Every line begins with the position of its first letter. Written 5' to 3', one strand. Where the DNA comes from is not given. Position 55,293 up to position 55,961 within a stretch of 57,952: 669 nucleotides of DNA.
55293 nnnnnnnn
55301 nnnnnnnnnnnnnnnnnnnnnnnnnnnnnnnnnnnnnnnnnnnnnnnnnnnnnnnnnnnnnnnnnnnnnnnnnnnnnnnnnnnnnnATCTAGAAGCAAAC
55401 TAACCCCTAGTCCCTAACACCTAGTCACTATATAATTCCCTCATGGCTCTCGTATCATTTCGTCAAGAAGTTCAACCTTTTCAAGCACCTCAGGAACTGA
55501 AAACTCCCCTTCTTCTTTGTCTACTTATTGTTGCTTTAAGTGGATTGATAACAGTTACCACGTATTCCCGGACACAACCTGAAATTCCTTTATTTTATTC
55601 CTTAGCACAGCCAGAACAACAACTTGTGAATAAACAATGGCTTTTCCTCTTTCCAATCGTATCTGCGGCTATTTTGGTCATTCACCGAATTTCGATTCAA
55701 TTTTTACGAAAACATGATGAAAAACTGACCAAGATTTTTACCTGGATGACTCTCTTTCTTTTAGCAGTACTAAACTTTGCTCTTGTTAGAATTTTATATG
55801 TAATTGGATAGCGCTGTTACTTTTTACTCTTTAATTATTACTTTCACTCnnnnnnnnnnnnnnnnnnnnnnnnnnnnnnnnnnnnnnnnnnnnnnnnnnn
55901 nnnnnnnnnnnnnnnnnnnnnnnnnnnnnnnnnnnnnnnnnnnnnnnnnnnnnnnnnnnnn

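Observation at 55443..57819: WecA-like + DPPR-synthase-like UbiA operon: possible lipid-linked phosphoribose donor outside Corynebacteriales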

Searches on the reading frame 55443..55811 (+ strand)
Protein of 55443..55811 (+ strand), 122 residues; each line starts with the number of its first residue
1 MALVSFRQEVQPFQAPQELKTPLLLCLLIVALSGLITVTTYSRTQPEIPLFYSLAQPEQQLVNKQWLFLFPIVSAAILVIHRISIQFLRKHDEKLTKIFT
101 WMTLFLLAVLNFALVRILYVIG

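Call 5: search_protein_families(library=pfam, proteins=[window:55443-55811:+], max_evalue=0.01)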
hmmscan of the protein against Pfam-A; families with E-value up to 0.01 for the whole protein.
window:55443-55811:+ (122 aa): 0 families

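Call 6: search_protein_families(library=ncbifam, proteins=[window:55443-55811:+], max_evalue=0.01)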
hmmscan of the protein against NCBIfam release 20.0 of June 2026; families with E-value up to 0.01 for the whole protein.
window:55443-55811:+ (122 aa): 0 families

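Call 63: search_protein_families(library=pfam, alignment_id=A4, max_evalue=5)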
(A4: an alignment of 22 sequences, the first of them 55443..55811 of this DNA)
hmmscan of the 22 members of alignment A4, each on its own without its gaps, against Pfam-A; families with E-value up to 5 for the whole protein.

A. member 1, window:55443-55811:+ (122 aa): 1 family
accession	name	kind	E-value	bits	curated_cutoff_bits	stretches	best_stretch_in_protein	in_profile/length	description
PF05656.20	DUF805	-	0.047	14.6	25.7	1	40-115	31-94/111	Protein of unknown function (DUF805)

B. families by the number of members that match (of 22 scanned): 20 families
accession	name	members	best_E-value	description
PF07853.16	DUF1648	4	0.0017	Domain of unknown function (DUF1648)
PF08510.17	PIG-P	2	1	PIG-P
PF14329.11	DUF4386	1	0.013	Domain of unknown function (DUF4386)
PF21001.2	YqiJ_N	1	0.018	Inner membrane protein YqiJ, N-terminal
PF05656.20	DUF805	1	0.047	Protein of unknown function (DUF805)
PF20599.3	DUF6796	1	0.054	Family of unknown function (DUF6796)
PF08611.15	DUF1774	1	0.078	Fungal protein of unknown function (DUF1774)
PF16959.10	Collectrin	1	0.087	Renal amino acid transporter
PF18390.7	GlgX_C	1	0.091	Glycogen debranching enzyme C-terminal domain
PF08747.16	BrxB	1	0.12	BREX protein BrxB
PF06024.17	Orf78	1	0.16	Orf78 (ac78)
PF23933.1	DUF7269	1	0.18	Family of unknown function (DUF7269)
PF15018.11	InaF-motif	1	0.29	TRP-interacting helix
PF22571.1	LiaI-LiaF-TM_PspC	1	0.38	PspC transmembrane region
PF25487.1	ETR1_N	1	0.42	Ethylene receptor 1-like, N-terminal domain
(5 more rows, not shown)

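Call 70: find_homologous_proteins(query=A4, max_evalue=0.001)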
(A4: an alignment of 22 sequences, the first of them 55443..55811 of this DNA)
Query A4 (22 sequences) (122 aa, profile of the alignment): 73 proteins with E <= 0.001 among 6115 candidates.
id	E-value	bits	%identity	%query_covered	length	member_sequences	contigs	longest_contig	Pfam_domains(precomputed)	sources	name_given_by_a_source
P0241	9.1e-40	154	100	100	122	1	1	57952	-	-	-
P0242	1.2e-38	150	43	84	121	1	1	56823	-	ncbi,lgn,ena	-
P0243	2.6e-38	149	70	100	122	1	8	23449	-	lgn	-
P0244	2.5e-36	142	36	95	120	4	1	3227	-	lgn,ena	-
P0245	1.3e-35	140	39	90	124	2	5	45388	-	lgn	-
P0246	7.2e-35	138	36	95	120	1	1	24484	-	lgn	-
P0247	8.1e-35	138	41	98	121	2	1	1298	-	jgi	jgi:hypothetical protein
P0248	8.4e-34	134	42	89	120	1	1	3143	-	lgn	-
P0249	1.0e-33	134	43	89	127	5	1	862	-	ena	-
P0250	1.7e-33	133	42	89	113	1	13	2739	-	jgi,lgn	jgi:hypothetical protein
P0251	2.4e-33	133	41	89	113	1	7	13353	-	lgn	-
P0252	5.0e-33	132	66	100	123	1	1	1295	-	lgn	-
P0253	7.8e-33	131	35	96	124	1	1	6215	-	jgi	jgi:hypothetical protein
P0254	8.1e-33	131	41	89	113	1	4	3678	-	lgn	-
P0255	8.2e-33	131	46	83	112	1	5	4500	-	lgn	-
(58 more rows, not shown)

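Call 78: predict_structure(alignment_id=A6)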
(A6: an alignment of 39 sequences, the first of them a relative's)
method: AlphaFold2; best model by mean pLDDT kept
length: 122 residues; sequences in the alignment: 39
mean_pLDDT: 88.4   pTM: 0.74
mean pLDDT of the five models: 88.4, 88.1, 87.3, 86.4, 85.7
residues with pLDDT >= 90: 78; 70-90: 32; 50-70: 11; < 50: 1
segments of 3 or more residues with pLDDT < 50: none
pLDDT, mean of each block of 10 residues (from residue 1): 62 80 96 96 86 80 91 97 90 93 97 93 87
secondary structure, 60 per line:
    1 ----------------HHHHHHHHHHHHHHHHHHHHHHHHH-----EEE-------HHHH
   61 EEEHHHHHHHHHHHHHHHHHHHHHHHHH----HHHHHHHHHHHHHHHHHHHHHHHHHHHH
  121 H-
elements in order: H17-41 E47-49 H57-60 E61-63 H64-88 H93-121

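Call 82: fold_search(model_id=the predicted structure, library=pdb)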
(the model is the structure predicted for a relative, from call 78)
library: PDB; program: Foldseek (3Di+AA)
matches with E <= 10: 81; with E <= 0.001: 0
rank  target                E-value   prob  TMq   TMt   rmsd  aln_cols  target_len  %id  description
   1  8agc_H                5.5e-01  0.20  0.32  0.30   8.7       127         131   18  Structure of yeast oligosaccharylransferase complex with lipid-linked oligosaccharide and non-acceptor peptide bound (released 2022-12-07)
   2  4knf_A                3.2e+00  0.13  0.34  0.22   6.6       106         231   10  Crystal structure of a blue-light absorbing proteorhodopsin double-mutant D97N/Q105L from HOT75 (released 2013-06-05)
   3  5j0l_A                3.4e+00  0.20  0.43  0.40   9.0       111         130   13  De novo design of protein homo-oligomers with modular hydrogen bond network-mediated specificity (released 2016-07-06)
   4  2x75                  3.4e+00  0.12  0.35  0.15   6.3       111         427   16  Staphylococcus aureus adenylosuccinate lyase (released 2010-03-09)
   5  5j0l_D                4.0e+00  0.18  0.44  0.45   7.8       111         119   12  De novo design of protein homo-oligomers with modular hydrogen bond network-mediated specificity (released 2016-07-06)
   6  9g1t                  4.0e+00  0.11  0.38  0.33  14.4       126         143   13  Human LTC4 synthase in complex with compound 5 (released 2025-02-26)
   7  9g14                  4.0e+00  0.11  0.38  0.32  14.4       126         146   13  Human LTC4 synthase in complex with compound 2 (released 2025-02-26)
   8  1u15_C                4.0e+00  0.11  0.36  0.15   6.0       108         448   13  Crystal structure of a duck-delta-crystallin-1 double loop mutant (DLM) (released 2004-10-05)
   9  7vgj_B                4.0e+00  0.07  0.21  0.09  12.7        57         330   23  Cryo-EM structure of the human P4-type flippase ATP8B1-CDC50A in the auto-inhibited E2Pi-PS state (released 2022-03-30)
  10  6akf_A                4.8e+00  0.16  0.46  0.33  10.4       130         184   10  Crystal structure of mouse claudin-3 P134A mutant in complex with C-terminal fragment of Clostridium perfringens enter (released 2019-02-20)
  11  4jq6_C                4.8e+00  0.11  0.33  0.24   5.8       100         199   13  Crystal structure of blue light-absorbing proteorhodopsin from Med12 at 2.3 Angstrom (released 2013-05-08)
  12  1tjv_C                4.8e+00  0.10  0.37  0.15   5.9       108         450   13  Crystal Structure of T161D Duck Delta 2 Crystallin Mutant (released 2004-09-07)
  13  5t12                  4.8e+00  0.06  0.31  0.18  12.2       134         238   13  N-terminal domain of Enzyme 1 - Nitrogen (released 2016-11-23)
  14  4jq6_B                5.1e+00  0.11  0.33  0.24   5.9       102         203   13  Crystal structure of blue light-absorbing proteorhodopsin from Med12 at 2.3 Angstrom (released 2013-05-08)
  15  5hv9                  5.1e+00  0.10  0.38  0.33  14.6       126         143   14  Human LTC4S mutant-S36E (released 2016-07-13)
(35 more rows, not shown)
